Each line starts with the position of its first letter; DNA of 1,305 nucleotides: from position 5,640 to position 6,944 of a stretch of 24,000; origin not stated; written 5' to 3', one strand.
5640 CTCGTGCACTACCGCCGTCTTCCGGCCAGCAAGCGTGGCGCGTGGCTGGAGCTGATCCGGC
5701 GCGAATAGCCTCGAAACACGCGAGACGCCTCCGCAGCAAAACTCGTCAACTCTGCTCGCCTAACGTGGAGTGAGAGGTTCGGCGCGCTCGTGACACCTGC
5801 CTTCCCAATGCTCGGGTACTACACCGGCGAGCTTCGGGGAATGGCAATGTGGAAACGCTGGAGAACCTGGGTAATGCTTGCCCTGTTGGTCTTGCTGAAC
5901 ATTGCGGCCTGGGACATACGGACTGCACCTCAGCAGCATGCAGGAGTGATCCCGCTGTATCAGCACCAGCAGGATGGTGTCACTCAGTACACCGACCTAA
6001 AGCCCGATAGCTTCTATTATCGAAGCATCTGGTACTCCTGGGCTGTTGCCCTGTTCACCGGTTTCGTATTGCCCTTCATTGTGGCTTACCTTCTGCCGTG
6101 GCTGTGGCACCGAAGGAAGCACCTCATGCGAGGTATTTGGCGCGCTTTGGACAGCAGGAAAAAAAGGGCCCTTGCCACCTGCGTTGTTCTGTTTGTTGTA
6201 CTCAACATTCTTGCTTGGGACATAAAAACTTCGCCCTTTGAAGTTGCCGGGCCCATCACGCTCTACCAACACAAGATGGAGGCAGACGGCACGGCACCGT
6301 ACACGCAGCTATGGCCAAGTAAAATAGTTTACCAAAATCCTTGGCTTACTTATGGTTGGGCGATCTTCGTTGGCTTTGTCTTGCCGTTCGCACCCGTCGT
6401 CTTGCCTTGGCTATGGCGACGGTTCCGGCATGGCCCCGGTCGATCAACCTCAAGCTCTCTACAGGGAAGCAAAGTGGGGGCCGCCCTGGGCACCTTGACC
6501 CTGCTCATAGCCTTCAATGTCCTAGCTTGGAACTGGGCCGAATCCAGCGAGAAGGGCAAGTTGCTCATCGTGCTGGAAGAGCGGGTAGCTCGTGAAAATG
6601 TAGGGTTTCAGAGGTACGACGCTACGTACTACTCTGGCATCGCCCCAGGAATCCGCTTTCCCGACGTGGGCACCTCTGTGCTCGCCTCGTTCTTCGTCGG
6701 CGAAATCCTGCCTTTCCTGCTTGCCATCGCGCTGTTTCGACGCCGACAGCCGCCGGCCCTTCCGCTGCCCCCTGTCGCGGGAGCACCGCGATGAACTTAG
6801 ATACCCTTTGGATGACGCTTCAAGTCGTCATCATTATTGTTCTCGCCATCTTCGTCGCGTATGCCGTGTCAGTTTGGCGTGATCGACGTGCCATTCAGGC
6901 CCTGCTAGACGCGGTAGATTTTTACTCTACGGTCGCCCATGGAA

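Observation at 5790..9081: Orphan VirD4/TraG-type coupling ATPase in a translationally coupled three-gene operon, with no T4SS or relaxase nearby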

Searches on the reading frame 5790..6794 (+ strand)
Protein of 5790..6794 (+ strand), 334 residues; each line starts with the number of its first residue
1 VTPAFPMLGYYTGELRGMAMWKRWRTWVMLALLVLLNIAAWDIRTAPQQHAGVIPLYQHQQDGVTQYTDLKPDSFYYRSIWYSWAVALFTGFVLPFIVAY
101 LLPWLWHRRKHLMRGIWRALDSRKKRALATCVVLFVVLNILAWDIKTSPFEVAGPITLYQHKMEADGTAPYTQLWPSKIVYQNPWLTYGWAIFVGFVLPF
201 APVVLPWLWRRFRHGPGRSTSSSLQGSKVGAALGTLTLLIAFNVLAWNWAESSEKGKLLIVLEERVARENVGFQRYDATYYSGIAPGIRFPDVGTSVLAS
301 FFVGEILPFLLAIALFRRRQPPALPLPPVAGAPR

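Call 7: search_protein_families(library=pfam, proteins=[window:5790-6794:+], max_evalue=0.1)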
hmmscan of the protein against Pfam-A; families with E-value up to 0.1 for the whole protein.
window:5790-6794:+ (334 aa): 2 families
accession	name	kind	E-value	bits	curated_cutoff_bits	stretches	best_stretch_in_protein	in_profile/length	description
PF19865.4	DUF6338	-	0.06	13.3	26.5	0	51-115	74-117/205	Family of unknown function (DUF6338)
PF13303.11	PTS_EIIC_2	-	0.064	12.8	28.9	0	79-113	287-320/327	Phosphotransferase system, EIIC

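Call 8: search_protein_families(library=ncbifam, proteins=[window:5790-6794:+], max_evalue=0.1)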
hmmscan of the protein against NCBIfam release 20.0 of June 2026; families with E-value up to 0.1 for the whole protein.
window:5790-6794:+ (334 aa): 0 families

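Call 9: search_protein_families(library=padloc, proteins=[window:5790-6794:+], max_evalue=0.1)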
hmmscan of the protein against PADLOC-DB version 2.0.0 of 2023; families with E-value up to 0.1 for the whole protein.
window:5790-6794:+ (334 aa): 0 families

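Call 67: find_homologous_proteins(query=window:5847-6794:+, max_evalue=0.001)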
Query window:5847-6794:+ (315 aa): 14 proteins with E <= 0.001 among 8000 candidates.
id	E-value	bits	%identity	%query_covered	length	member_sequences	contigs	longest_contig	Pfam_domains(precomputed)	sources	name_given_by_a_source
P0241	2.9e-200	683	98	97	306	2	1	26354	-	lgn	-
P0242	9.2e-162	556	76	100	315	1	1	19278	-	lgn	-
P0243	5.8e-105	369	57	100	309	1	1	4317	-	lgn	-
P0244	3.0e-78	282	50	100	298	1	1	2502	-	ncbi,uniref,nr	ncbi:hypothetical protein [Tahibacter soli]|uniref:Uncharacterized protein n=1 Tax=Tahibacter soli T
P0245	2.5e-71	259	47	100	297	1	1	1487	-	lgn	-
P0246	1.2e-70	256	47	100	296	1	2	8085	-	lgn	-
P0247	1.0e-69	253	47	100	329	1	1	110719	-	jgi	jgi:hypothetical protein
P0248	3.0e-64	235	44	100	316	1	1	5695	-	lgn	-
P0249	1.3e-62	230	44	100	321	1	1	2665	-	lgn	-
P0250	3.0e-57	212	43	100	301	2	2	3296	-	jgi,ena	-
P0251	1.4e-54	204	44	100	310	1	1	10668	-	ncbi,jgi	jgi:hypothetical protein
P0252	4.3e-43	166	43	64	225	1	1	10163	-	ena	-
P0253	1.9e-40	157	48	64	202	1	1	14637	-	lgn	-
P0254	3.1e-19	88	37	64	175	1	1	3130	-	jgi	jgi:hypothetical protein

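Call 69: find_encoding_contigs(protein=P0251, flank=10000, max_places=3)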
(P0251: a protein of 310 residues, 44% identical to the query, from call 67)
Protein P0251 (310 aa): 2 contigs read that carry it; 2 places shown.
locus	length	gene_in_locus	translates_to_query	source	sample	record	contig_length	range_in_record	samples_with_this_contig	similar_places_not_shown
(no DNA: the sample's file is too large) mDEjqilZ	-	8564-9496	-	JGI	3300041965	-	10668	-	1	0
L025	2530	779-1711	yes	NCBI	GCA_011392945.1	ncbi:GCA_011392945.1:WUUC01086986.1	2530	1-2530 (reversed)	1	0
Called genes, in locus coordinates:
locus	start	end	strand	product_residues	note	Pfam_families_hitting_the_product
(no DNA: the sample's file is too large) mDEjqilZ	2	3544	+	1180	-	?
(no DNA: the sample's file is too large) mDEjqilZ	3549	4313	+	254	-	-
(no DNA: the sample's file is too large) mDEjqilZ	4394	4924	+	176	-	-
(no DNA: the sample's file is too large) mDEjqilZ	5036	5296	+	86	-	-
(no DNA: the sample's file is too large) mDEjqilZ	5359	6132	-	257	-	PF04002:RadC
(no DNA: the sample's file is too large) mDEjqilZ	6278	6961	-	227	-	-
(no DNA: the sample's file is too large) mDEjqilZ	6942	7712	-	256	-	-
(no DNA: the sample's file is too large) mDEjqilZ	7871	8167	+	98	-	PF13560:HTH_31, PF01381:HTH_3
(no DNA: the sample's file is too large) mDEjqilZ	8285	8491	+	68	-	-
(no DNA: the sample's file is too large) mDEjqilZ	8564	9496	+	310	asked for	-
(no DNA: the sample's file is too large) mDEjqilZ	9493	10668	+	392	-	?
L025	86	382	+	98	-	PF13560:HTH_31, PF01381:HTH_3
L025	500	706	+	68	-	-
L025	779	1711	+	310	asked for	-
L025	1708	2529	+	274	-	?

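Call 70: find_encoding_contigs(protein=P0252, flank=10000, max_places=3)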
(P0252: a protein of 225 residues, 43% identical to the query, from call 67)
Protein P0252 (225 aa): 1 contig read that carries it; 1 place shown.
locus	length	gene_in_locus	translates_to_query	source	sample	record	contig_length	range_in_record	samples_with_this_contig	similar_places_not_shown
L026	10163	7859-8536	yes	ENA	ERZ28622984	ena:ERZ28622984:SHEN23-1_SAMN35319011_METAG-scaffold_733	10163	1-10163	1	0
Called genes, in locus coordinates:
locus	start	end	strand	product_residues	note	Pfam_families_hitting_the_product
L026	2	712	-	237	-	?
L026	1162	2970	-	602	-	-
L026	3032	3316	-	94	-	-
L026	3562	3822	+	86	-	-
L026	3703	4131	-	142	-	-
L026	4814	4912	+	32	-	-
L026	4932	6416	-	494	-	PF12796:Ank_2, PF13637:Ank_4 (faint), PF00023:Ank (faint), PF13606:Ank_3 (faint), PF13857:Ank_5 (faint)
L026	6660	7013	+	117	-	PF13560:HTH_31, PF24250:HVO_2718 (weak), PF01381:HTH_3, PF12844:HTH_19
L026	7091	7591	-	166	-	PF04002:RadC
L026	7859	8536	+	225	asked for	-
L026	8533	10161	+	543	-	?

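Call 71: find_encoding_contigs(protein=P0242, flank=10000, max_places=3)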
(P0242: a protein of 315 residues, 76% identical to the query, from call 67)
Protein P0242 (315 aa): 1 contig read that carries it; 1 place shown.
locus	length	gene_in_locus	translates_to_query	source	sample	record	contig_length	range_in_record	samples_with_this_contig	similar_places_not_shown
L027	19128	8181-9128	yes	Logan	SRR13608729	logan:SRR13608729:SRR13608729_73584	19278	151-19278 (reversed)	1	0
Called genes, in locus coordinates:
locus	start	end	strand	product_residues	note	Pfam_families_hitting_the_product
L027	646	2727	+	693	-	PF01551:Peptidase_M23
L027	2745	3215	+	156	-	-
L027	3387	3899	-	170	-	-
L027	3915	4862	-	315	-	-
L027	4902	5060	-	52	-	-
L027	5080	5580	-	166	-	PF04002:RadC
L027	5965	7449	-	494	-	PF12796:Ank_2, PF13606:Ank_3 (faint), PF13637:Ank_4 (faint), PF13857:Ank_5 (faint), PF00023:Ank (weak), PF12796:Ank_2, PF00023:Ank (weak)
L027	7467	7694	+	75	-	-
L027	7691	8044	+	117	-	PF13560:HTH_31, PF24250:HVO_2718 (weak), PF01381:HTH_3, PF12844:HTH_19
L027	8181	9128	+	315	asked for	-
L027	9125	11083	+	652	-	PF02534:T4SS-DNA_transf, PF10412:TrwB_AAD_bind, PF12696:TraG-D_C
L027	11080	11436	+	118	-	-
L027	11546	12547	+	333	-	PF08867:FRG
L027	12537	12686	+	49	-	-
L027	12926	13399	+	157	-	PF20712:CyanoTRADDas_TM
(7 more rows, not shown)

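Call 83: predict_structure(alignment_id=A5)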
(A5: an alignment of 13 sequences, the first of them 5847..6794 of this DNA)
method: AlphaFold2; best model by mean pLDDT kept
length: 315 residues; sequences in the alignment: 13
mean_pLDDT: 71.9   pTM: 0.35
mean pLDDT of the five models: 71.9, 70.1, 67.3, 66.6, 63.5
residues with pLDDT >= 90: 0; 70-90: 214; 50-70: 79; < 50: 22
segments of 3 or more residues with pLDDT < 50: 93-95, 198-207
pLDDT, mean of each block of 10 residues (from residue 1): 66 78 77 77 83 62 74 75 61 47 63 76 79 70 71 73 65 75 71 54 46 76 85 82 83 81 87 82 84 71 59 57
secondary structure, 60 per line:
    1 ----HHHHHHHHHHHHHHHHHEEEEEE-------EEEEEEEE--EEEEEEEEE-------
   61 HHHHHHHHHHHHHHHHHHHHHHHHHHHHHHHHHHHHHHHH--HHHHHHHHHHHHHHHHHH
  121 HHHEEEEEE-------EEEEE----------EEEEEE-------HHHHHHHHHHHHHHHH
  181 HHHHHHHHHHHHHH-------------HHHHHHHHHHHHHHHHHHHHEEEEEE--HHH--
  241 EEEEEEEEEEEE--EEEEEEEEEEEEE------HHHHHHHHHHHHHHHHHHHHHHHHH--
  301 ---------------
elements in order: H5-21 E22-27 E35-42 E45-53 H61-100 H103-123 E124-129 E137-141 E152-157 H165-194 H208-227 E228-233 E241-252 E255-267 H274-298

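Call 86: fold_search(model_id=the predicted structure, library=pdb)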
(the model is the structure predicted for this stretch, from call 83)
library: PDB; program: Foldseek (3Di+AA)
matches with E <= 10: 236; with E <= 0.001: 0
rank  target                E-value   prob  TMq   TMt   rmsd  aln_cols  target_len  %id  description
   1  9van_A                7.2e-01  0.03  0.11  0.04  32.3       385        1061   12  Cryo-EM structure of human full length KICSTOR complex (state 2) (released 2025-11-12)
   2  7mdl_C                9.5e-01  0.03  0.08  0.07  20.2       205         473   11  High-resolution crystal structure of human SepSecS-tRNASec complex (released 2022-11-09)
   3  3w1y_C                1.0e+00  0.15  0.08  0.23  15.1        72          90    8  Crystal structure of T brucei ATG8.2 in complex with E coli S10 (released 2013-11-27)
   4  4c9d_A                1.1e+00  0.06  0.12  0.14  20.5       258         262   12  Cas6 (TTHB231) product complex (released 2013-11-06)
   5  1uku                  1.1e+00  0.15  0.09  0.21  11.2        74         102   14  Crystal Structure of Pyrococcus horikoshii CutA1 Complexed with Cu2+ (released 2004-01-13)
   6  8uph_A                1.3e+00  0.01  0.08  0.06  24.0       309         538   11  Prf state of Stigmatella aurantiaca bacteriophytochrome 2 (released 2024-09-25)
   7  9o5a_D                1.5e+00  0.03  0.13  0.03  32.2       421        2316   10  The KICSTOR-GATOR1 complex (released 2026-02-18)
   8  8t6c_H                1.6e+00  0.10  0.08  0.18  11.4        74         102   11  Crystal structure of T33-18.2: Deep-learning sequence design of co-assembling tetrahedron protein nanoparticles (released 2024-04-24)
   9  3ueb_B                1.6e+00  0.09  0.12  0.23  19.1       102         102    8  Crystal structure of TON_0450 from Thermococcus onnurineus NA1 (released 2012-10-10)
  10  1j2v                  1.6e+00  0.08  0.09  0.17  10.9        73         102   14  Crystal Structure of CutA1 from Pyrococcus Horikoshii (released 2004-01-13)
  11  5jjb                  1.8e+00  0.03  0.10  0.08  20.8       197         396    8  Crystal structure of Mycobacterium avium SerB2 mutant D343G (released 2016-05-18)
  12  2zho_C                1.8e+00  0.02  0.07  0.13  21.7       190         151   11  Crystal structure of the regulatory subunit of aspartate kinase from Thermus thermophilus (ligand free form) (released 2009-02-17)
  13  9m28                  2.0e+00  0.04  0.12  0.12  18.6       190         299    8  Crystal Structure of monomeric Rag-like small GTPase from Asgard Lokiarchaeota (LokiRagM) in complex with GTP (released 2026-03-04)
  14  6z9q_V                2.0e+00  0.03  0.08  0.08  26.1       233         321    9  Transcription termination intermediate complex 2 (released 2020-11-04)
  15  3ueb_D                2.1e+00  0.12  0.12  0.29  17.9        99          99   10  Crystal structure of TON_0450 from Thermococcus onnurineus NA1 (released 2012-10-10)
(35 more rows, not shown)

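Call 105: search_protein_families(library=phrogs, proteins=[window:5847-6794:+], max_evalue=0.001)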
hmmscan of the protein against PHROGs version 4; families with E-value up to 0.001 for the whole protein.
window:5847-6794:+ (315 aa): 1 family
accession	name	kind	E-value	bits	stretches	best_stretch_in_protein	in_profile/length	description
phrog_21335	-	lysis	5.3e-05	24.2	0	61-80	51-70/96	holin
